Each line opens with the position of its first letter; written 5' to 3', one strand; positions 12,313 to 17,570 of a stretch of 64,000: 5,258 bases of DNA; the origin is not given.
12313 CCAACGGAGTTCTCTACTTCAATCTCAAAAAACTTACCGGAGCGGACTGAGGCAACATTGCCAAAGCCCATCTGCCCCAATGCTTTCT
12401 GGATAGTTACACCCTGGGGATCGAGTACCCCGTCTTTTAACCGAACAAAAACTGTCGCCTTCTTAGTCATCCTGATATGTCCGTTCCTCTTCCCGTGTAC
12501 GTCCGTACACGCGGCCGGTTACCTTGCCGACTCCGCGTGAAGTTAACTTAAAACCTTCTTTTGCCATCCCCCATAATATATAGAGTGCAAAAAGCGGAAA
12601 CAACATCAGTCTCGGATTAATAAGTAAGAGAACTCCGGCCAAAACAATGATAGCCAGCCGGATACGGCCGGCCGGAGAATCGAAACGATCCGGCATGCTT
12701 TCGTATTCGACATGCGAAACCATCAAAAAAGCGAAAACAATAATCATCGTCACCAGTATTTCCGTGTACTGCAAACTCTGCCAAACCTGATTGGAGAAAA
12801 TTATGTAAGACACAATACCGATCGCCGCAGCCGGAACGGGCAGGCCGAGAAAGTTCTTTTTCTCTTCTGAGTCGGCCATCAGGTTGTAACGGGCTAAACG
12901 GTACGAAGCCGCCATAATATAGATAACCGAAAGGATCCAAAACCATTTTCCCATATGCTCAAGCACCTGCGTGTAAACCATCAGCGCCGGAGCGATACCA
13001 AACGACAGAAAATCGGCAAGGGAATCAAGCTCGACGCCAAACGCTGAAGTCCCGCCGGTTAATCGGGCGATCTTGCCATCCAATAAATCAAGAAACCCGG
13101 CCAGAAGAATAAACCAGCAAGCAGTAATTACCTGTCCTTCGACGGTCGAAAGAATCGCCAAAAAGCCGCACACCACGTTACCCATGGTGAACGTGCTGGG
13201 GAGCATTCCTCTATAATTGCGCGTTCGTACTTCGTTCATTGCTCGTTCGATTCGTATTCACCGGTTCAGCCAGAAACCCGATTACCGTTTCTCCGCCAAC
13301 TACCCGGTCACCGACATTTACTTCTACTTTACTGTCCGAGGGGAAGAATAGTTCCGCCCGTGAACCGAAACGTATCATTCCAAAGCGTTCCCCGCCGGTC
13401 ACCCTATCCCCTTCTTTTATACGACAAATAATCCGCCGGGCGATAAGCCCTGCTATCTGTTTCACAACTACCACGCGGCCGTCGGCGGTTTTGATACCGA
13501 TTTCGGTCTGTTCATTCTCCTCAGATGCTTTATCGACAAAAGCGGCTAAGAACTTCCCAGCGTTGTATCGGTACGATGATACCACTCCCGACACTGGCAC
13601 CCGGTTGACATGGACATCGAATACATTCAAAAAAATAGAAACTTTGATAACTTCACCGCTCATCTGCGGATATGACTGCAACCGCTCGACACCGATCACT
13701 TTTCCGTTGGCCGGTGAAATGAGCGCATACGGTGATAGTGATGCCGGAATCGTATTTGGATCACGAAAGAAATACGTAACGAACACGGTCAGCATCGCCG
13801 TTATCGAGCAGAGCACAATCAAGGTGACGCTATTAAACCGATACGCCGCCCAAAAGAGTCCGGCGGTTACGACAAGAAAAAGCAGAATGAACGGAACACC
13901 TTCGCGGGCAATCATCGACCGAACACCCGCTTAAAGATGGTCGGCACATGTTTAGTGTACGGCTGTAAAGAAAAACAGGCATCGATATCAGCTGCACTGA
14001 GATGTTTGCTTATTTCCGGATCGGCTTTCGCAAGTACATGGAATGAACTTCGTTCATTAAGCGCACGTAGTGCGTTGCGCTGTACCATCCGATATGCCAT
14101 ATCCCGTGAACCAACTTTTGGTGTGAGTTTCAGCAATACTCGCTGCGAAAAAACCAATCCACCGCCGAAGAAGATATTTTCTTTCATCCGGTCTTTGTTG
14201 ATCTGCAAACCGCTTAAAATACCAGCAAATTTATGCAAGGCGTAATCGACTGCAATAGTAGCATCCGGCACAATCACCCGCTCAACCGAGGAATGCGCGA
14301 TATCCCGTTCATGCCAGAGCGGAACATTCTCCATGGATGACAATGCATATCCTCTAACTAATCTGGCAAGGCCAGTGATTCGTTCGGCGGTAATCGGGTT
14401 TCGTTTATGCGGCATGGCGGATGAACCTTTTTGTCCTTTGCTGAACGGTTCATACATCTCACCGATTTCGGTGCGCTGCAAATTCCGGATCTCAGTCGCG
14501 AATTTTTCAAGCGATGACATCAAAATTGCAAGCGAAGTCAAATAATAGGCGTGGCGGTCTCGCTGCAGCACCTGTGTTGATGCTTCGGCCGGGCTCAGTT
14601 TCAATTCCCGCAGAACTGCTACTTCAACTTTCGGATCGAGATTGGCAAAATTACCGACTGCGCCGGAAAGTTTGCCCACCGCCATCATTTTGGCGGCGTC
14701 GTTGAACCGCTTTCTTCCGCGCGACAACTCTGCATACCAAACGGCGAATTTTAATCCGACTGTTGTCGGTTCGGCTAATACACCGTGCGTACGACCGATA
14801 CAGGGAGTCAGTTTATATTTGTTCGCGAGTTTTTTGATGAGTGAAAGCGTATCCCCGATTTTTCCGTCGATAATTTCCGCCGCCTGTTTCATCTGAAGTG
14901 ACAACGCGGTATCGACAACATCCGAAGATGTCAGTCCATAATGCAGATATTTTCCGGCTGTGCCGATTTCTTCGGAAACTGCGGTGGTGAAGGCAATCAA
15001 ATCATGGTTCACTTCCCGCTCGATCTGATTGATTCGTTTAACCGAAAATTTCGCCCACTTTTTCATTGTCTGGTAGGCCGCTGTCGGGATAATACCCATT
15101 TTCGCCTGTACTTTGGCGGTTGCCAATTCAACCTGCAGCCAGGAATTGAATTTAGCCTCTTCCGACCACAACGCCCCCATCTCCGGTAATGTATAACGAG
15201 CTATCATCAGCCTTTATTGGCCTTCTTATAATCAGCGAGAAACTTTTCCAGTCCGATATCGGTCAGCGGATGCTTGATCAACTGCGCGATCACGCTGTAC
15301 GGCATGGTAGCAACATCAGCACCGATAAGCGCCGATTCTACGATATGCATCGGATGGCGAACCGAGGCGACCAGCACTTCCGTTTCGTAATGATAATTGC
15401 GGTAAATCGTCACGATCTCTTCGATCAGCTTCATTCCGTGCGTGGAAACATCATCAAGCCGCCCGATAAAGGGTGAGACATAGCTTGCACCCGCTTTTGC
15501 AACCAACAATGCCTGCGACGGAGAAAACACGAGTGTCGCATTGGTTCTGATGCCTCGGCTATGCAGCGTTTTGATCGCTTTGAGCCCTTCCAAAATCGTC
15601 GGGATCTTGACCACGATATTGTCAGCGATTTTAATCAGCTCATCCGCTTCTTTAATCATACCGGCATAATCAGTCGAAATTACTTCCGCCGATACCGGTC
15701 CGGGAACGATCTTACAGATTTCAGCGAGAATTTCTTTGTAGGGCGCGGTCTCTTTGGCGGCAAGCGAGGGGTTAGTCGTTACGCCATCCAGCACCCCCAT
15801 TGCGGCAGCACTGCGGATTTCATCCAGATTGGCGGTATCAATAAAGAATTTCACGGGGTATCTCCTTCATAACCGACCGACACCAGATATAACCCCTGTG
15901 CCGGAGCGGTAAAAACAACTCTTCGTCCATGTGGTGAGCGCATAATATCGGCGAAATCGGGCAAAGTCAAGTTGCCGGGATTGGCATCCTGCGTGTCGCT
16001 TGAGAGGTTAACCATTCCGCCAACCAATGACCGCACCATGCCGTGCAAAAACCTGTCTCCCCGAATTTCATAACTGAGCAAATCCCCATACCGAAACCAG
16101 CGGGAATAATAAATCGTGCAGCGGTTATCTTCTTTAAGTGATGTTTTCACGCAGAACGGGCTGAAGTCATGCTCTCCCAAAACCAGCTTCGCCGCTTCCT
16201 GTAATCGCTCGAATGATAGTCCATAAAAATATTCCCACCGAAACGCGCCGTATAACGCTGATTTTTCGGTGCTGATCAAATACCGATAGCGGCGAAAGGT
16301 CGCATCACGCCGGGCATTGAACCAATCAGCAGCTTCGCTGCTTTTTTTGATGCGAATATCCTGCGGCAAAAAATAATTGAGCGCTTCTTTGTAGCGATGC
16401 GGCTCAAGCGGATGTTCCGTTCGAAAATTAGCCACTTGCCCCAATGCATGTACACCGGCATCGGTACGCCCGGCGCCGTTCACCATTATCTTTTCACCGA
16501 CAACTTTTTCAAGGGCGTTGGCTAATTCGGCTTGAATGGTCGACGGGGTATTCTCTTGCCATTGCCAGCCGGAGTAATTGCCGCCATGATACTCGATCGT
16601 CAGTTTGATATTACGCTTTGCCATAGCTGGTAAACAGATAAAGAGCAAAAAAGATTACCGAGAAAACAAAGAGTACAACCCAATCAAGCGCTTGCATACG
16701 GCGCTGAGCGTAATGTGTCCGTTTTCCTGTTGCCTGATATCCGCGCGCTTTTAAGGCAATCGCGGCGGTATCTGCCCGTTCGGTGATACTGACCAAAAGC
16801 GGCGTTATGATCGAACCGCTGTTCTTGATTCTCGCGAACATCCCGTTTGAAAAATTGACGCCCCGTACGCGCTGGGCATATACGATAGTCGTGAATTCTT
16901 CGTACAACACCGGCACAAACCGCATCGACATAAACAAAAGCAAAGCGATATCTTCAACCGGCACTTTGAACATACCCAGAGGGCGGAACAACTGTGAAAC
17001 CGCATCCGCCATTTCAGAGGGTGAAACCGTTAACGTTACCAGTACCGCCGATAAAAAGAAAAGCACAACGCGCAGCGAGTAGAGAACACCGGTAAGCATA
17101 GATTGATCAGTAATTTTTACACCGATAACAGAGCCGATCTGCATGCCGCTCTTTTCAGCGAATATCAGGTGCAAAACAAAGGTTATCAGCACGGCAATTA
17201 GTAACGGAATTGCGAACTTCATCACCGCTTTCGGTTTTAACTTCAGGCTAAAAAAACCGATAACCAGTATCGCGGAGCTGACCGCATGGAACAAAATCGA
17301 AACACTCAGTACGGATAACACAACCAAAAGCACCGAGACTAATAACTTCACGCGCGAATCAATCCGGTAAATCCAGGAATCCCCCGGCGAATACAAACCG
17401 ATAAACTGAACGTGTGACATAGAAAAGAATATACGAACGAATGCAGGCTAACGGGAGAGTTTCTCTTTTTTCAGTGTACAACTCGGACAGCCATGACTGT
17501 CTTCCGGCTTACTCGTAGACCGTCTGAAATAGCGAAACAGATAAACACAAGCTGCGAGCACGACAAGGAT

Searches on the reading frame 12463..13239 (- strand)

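Call 33: search_protein_families(library=pfam, proteins=[window:12463-13239:-], max_evalue=0.0001)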
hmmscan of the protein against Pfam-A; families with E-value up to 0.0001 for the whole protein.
window:12463-13239:- (258 aa): 1 family
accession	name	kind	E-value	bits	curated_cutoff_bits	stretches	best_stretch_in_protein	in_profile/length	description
PF01066.26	CDP-OH_P_transf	-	2.9e-23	83.4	22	1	12-165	2-151/152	CDP-alcohol phosphatidyltransferase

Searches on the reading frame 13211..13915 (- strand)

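Call 33: search_protein_families(library=pfam, proteins=[window:13211-13915:-], max_evalue=0.0001)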
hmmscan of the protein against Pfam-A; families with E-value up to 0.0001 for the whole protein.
window:13211-13915:- (234 aa): 1 family
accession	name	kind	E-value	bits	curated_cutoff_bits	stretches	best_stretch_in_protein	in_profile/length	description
PF02666.20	PS_Dcarbxylase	-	1.3e-39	136.4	22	1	43-212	2-197/198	Phosphatidylserine decarboxylase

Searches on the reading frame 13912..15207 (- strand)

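Call 33: search_protein_families(library=pfam, proteins=[window:13912-15207:-], max_evalue=0.0001)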
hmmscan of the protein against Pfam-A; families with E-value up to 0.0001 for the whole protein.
window:13912-15207:- (431 aa): 2 families
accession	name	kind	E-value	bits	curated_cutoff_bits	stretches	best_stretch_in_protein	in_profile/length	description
PF00206.25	Lyase_1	-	1.3e-56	192.7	27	1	7-286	7-312/312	Lyase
PF10397.14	ADSL_C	-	2.3e-20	73.1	32.7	1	350-428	1-79/79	Adenylosuccinate lyase C-terminus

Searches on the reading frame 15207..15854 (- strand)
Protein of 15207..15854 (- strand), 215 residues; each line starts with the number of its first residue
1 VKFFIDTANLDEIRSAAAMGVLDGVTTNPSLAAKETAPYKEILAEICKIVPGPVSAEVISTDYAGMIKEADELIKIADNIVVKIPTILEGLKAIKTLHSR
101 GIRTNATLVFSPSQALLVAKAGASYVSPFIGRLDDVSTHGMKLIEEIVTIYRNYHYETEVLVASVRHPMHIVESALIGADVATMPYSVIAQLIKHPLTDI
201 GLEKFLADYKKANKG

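Call 33: search_protein_families(library=pfam, proteins=[window:15207-15854:-], max_evalue=0.0001)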
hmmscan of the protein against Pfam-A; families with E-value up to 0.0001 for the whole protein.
window:15207-15854:- (215 aa): 1 family
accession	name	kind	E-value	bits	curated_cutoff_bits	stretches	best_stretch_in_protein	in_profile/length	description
PF00923.25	TAL_FSA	-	1.1e-64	219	27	1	3-200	1-269/285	Transaldolase/Fructose-6-phosphate aldolase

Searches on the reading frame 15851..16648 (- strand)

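Call 33: search_protein_families(library=pfam, proteins=[window:15851-16648:-], max_evalue=0.0001)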
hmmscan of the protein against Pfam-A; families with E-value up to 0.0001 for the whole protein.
window:15851-16648:- (265 aa): 1 family
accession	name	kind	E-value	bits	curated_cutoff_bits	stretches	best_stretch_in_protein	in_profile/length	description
PF01416.25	PseudoU_synth_1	-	6.1e-30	104.3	23.3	2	152-261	1-108/108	tRNA pseudouridine synthase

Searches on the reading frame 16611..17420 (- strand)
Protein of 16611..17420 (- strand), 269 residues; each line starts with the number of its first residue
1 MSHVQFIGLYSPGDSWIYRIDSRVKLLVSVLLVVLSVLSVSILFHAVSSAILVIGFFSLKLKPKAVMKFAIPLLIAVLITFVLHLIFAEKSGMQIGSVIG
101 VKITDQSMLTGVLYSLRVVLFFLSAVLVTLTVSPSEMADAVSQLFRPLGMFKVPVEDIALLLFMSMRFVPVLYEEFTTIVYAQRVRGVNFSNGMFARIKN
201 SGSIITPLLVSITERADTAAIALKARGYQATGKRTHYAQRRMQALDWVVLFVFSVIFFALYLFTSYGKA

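Call 33: search_protein_families(library=pfam, proteins=[window:16611-17420:-], max_evalue=0.0001)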
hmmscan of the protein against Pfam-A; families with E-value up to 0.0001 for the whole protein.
window:16611-17420:- (269 aa): 1 family
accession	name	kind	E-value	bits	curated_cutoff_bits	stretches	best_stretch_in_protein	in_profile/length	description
PF02361.21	CbiQ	-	5e-34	118.3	25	1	14-237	2-216/216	Cobalt transport protein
